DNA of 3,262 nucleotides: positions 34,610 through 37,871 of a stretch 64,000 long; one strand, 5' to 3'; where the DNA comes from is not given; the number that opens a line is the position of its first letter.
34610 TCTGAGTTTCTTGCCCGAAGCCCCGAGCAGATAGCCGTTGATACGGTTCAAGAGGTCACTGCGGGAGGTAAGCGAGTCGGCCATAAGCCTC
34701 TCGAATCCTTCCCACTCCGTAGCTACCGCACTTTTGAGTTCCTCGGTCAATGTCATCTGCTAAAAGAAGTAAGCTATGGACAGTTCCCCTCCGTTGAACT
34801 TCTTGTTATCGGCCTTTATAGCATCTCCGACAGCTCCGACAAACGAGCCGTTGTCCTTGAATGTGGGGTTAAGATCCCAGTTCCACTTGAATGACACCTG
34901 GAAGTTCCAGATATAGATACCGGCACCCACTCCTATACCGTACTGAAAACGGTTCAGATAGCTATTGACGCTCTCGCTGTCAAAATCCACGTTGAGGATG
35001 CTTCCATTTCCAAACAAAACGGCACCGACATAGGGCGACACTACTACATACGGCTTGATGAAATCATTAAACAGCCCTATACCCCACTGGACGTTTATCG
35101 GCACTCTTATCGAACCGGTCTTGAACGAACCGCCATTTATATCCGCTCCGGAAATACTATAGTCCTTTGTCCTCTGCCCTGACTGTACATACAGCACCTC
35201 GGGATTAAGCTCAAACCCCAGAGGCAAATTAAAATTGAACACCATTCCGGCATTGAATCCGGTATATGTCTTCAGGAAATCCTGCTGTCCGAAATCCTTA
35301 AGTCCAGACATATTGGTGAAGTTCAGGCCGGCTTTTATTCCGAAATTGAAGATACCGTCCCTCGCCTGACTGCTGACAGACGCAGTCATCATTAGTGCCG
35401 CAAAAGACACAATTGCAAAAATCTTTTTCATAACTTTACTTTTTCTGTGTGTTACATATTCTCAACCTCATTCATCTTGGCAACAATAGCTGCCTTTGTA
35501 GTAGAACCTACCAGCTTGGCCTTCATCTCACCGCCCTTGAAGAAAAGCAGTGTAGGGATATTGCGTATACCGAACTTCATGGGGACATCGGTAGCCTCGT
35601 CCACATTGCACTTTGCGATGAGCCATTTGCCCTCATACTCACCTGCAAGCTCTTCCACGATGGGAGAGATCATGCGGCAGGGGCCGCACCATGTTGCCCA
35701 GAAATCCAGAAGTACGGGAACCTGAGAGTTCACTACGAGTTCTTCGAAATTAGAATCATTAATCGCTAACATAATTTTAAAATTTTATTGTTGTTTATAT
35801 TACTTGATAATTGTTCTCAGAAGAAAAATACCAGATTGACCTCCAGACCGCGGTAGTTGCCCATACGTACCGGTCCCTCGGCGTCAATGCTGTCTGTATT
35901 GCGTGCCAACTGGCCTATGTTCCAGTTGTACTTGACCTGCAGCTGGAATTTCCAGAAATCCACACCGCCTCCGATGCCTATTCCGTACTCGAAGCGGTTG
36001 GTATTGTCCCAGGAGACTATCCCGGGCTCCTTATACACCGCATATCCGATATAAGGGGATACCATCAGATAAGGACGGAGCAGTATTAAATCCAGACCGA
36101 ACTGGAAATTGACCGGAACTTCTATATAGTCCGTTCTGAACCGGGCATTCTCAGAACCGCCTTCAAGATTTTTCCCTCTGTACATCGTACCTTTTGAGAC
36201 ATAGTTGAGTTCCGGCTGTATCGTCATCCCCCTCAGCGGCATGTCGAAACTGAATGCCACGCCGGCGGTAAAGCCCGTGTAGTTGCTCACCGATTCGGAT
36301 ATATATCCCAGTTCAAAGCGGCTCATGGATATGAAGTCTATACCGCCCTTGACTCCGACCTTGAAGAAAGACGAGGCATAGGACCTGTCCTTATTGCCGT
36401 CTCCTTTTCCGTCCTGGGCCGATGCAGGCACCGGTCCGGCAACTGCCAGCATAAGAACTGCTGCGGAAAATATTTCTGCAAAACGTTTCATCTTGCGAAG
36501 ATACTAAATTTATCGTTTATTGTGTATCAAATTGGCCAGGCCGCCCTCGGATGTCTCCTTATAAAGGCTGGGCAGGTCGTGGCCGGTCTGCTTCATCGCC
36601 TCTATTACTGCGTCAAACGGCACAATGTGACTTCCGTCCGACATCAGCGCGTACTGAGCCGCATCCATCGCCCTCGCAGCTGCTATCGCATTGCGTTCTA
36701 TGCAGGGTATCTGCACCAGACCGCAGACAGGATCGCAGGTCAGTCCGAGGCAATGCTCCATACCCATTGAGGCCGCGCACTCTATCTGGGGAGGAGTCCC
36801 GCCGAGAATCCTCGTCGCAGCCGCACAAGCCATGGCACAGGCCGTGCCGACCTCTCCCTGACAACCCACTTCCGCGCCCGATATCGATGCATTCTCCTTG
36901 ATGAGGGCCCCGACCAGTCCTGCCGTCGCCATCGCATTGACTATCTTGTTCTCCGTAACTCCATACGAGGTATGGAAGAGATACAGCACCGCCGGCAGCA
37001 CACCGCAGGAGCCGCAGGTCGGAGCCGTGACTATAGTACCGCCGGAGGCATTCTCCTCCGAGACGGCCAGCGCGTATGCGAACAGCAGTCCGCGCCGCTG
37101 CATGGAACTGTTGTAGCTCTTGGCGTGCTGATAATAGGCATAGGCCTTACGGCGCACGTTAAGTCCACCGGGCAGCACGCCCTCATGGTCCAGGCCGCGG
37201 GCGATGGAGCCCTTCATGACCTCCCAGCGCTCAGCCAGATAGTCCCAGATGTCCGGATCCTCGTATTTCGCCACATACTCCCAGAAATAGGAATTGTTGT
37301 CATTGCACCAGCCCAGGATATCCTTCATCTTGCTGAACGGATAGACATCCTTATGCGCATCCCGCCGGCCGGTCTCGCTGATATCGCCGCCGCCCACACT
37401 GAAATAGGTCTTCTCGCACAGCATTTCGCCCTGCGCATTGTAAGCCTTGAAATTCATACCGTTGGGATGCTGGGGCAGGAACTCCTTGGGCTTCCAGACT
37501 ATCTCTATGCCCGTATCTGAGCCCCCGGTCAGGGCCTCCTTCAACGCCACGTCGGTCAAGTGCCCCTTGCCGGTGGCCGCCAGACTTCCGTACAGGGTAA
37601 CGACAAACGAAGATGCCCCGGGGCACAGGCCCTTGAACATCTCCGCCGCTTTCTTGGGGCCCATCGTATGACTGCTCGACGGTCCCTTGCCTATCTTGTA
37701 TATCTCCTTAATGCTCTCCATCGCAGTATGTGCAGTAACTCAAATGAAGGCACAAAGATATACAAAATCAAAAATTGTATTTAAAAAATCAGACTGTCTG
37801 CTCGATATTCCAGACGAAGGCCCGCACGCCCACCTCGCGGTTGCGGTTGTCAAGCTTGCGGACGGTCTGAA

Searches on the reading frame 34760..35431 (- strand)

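Call 34: search_protein_families(library=pfam, proteins=[window:34760-35431:-], max_evalue=0.00001)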
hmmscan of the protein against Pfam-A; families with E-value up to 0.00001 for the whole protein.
window:34760-35431:- (223 aa): 2 families
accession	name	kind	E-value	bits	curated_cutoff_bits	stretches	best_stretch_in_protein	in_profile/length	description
PF13568.12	OMP_b-brl_2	-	8.2e-18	65.5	27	1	26-191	7-174/175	Outer membrane protein beta-barrel domain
PF13505.12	OMP_b-brl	-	4.1e-09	37.3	28.7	1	10-213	2-165/175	Outer membrane protein beta-barrel domain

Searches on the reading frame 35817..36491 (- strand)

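Call 34: search_protein_families(library=pfam, proteins=[window:35817-36491:-], max_evalue=0.00001)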
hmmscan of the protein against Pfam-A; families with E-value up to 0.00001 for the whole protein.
window:35817-36491:- (224 aa): 1 family
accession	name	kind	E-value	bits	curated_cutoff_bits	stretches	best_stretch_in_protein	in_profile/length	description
PF13568.12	OMP_b-brl_2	-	2.7e-15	57.3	27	1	41-195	7-173/175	Outer membrane protein beta-barrel domain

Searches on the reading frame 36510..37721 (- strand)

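Call 34: search_protein_families(library=pfam, proteins=[window:36510-37721:-], max_evalue=0.00001)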
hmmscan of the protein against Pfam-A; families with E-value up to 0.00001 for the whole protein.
window:36510-37721:- (403 aa): 2 families
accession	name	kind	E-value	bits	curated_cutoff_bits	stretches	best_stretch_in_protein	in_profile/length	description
PF03313.21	SDH_alpha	-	1.1e-80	271.5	26.4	1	155-396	23-260/260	Serine dehydratase alpha chain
PF03315.21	SDH_beta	-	2.1e-30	106.5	26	2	3-67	1-71/155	Serine dehydratase beta chain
